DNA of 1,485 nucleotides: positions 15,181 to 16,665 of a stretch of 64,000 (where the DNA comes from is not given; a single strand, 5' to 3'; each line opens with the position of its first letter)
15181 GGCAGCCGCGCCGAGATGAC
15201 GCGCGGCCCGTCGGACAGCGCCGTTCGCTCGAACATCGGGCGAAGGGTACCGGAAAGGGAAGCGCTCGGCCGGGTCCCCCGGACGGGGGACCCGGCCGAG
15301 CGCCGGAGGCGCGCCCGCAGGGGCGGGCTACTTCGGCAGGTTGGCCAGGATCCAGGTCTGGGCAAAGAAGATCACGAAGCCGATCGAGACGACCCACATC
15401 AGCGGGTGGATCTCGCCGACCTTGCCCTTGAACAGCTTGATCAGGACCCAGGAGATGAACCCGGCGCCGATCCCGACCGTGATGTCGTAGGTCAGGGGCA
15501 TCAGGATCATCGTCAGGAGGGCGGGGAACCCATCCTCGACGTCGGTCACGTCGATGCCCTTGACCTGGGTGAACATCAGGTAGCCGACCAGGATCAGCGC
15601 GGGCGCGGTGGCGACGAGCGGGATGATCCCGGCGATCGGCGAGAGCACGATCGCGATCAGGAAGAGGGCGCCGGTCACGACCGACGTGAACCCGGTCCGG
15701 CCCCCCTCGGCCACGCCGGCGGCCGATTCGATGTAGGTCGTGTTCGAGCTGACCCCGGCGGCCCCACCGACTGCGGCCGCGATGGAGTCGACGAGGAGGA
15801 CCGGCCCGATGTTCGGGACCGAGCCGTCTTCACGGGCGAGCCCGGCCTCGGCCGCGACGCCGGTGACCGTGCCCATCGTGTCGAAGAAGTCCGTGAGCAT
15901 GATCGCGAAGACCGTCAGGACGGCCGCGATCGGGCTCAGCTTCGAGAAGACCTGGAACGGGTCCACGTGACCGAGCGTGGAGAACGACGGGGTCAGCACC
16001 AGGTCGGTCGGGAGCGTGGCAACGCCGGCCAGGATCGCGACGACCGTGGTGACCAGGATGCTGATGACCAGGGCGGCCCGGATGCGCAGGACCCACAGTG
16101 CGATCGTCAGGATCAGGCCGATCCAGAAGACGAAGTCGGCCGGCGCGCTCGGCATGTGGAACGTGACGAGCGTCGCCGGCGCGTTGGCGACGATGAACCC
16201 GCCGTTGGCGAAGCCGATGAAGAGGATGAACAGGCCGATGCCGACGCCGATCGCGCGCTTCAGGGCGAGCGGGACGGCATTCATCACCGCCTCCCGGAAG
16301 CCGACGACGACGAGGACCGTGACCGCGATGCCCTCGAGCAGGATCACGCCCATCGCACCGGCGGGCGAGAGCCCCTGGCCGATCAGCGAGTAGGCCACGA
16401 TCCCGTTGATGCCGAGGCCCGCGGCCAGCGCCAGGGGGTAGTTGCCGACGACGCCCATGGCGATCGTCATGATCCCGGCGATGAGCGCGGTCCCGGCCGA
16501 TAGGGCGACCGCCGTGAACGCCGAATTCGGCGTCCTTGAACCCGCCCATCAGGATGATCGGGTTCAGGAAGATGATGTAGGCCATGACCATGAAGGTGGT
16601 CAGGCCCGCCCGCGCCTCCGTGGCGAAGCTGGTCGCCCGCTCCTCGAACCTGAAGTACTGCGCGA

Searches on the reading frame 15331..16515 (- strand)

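Call 62: search_protein_families(library=pfam, proteins=[window:15331-16515:-], max_evalue=0.01)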
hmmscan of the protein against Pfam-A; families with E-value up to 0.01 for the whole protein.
seq(395 aa): 1 family
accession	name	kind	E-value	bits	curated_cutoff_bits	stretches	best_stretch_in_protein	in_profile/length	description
PF00860.26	Xan_ur_permease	-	1.4e-19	70.5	27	1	5-348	38-386/389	Permease family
